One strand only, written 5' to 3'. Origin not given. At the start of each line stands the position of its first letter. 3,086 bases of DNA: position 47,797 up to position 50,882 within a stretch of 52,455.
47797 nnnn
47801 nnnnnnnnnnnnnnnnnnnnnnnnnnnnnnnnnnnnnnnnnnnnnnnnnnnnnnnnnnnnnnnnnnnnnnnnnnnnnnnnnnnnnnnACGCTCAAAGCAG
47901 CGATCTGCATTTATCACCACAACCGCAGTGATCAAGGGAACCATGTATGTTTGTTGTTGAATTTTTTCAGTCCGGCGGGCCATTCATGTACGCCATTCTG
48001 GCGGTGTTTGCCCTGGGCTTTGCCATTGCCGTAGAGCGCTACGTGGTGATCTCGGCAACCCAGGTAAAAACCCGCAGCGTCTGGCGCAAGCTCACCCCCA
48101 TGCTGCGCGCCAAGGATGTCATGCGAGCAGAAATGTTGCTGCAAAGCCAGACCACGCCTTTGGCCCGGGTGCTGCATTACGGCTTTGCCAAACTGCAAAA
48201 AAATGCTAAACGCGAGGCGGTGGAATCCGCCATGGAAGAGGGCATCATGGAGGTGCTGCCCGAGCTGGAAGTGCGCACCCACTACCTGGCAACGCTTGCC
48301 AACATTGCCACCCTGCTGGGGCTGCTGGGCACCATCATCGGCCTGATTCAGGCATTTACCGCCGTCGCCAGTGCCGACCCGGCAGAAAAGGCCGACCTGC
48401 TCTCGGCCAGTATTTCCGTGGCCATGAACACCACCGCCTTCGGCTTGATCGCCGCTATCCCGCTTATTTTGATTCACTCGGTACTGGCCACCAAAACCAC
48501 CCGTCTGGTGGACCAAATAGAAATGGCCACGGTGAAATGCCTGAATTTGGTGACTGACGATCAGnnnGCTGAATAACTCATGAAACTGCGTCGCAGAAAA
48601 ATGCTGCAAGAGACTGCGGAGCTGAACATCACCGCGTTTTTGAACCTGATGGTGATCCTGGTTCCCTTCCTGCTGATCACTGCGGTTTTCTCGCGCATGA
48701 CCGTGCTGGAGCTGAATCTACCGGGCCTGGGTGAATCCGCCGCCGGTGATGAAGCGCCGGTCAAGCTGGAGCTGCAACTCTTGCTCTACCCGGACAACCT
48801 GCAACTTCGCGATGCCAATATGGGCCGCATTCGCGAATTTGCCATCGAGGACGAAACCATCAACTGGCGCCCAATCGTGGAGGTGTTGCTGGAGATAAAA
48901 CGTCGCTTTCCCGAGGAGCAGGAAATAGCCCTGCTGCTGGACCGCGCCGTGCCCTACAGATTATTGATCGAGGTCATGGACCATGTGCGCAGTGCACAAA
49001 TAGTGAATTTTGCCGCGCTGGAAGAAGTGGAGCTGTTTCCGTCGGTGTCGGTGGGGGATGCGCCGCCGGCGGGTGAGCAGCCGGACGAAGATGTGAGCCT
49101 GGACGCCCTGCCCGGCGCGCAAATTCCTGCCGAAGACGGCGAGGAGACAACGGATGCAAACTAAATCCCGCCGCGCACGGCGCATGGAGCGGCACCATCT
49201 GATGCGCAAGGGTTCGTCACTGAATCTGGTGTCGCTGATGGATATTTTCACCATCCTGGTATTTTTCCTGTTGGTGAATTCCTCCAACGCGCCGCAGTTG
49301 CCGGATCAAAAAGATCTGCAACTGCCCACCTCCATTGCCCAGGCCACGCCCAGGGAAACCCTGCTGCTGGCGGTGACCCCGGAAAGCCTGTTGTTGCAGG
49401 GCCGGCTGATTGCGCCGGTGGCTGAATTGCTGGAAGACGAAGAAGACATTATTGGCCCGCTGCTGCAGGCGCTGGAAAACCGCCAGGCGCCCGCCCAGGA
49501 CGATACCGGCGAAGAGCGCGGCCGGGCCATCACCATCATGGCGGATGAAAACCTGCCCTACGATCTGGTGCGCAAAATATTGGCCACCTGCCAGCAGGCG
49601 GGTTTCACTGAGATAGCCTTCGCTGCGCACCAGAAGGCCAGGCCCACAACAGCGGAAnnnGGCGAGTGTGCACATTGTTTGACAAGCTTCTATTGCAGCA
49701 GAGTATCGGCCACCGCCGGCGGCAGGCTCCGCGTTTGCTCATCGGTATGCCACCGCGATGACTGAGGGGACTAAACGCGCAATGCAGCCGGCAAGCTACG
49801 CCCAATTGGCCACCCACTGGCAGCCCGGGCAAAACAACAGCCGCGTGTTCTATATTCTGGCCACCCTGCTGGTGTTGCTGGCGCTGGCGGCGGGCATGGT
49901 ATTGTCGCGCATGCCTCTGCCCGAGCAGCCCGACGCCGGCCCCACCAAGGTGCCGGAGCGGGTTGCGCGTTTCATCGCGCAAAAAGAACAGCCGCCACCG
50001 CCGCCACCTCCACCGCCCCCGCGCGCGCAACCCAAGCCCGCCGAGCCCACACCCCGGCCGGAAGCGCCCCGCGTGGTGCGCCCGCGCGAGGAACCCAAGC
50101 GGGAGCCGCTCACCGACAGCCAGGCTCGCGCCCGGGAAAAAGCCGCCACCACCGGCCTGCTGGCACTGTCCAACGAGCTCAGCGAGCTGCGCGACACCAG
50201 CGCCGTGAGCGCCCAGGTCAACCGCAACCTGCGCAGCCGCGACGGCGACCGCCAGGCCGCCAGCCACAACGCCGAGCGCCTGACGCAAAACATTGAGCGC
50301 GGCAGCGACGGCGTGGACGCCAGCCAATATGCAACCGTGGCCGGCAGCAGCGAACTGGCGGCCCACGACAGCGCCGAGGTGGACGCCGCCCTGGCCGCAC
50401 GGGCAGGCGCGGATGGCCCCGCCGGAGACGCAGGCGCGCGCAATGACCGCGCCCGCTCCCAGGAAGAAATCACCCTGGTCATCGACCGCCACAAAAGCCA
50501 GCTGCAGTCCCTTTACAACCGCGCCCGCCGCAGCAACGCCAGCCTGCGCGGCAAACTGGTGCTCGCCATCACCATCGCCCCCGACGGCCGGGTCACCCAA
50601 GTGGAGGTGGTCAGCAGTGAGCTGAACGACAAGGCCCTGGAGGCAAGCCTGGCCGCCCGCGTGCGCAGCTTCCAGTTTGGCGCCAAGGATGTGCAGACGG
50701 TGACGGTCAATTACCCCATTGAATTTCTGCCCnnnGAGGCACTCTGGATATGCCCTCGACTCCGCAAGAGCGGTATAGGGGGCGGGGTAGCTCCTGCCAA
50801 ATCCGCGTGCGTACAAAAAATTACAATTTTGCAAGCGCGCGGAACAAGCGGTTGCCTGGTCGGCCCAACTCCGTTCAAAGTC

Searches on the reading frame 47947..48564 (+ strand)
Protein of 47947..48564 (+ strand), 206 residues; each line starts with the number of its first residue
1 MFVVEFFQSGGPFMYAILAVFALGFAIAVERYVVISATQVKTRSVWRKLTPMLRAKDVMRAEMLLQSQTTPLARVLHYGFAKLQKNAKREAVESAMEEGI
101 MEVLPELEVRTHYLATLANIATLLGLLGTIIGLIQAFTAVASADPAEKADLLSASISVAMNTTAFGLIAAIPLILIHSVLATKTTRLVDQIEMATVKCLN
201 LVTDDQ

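Call 56: search_protein_families(library=pfam, proteins=[window:47947-48564:+], max_evalue=0.001)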
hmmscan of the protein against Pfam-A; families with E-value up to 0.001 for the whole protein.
window:47947-48564:+ (206 aa): 1 family
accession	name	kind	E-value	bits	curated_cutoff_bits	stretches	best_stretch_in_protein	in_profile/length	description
PF01618.21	MotA_ExbB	-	1.7e-29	102.6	22.9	1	69-193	3-127/127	MotA/TolQ/ExbB proton channel family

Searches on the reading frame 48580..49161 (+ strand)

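Call 56: search_protein_families(library=pfam, proteins=[window:48580-49161:+], max_evalue=0.001)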
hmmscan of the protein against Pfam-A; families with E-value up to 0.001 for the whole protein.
window:48580-49161:+ (194 aa): 1 family
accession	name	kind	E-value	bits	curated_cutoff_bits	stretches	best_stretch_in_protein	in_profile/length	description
PF02472.21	ExbD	-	3.2e-15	56.7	25.4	1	10-145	3-122/128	Biopolymer transport protein ExbD/TolR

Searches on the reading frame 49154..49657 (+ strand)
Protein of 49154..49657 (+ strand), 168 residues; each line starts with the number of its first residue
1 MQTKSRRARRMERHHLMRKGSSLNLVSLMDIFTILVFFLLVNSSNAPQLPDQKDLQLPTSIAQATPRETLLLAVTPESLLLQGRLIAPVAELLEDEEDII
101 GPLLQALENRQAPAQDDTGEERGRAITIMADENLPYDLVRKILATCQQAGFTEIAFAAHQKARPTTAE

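Call 56: search_protein_families(library=pfam, proteins=[window:49154-49657:+], max_evalue=0.001)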
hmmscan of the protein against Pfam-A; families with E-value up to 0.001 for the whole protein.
window:49154-49657:+ (168 aa): 1 family
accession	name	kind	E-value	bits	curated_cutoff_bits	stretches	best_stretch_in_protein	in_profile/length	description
PF02472.21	ExbD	-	1.1e-16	61.5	25.4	1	20-158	5-125/128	Biopolymer transport protein ExbD/TolR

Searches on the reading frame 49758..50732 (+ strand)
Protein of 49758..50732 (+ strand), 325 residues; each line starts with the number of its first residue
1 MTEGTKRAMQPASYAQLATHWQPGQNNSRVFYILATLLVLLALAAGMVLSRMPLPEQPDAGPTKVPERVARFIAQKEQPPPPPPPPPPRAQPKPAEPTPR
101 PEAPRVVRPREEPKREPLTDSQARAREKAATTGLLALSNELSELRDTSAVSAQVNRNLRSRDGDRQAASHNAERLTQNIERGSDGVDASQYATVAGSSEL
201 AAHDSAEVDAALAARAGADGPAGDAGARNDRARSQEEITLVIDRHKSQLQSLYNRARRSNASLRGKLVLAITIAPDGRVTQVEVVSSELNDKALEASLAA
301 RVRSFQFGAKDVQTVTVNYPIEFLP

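Call 56: search_protein_families(library=pfam, proteins=[window:49758-50732:+], max_evalue=0.001)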
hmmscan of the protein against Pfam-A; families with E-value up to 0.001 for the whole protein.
window:49758-50732:+ (325 aa): 1 family
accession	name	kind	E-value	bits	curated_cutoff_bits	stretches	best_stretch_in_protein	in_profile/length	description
PF03544.19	TonB_C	-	1.8e-06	28.7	24.6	1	262-323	13-77/79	Gram-negative bacterial TonB protein C-terminal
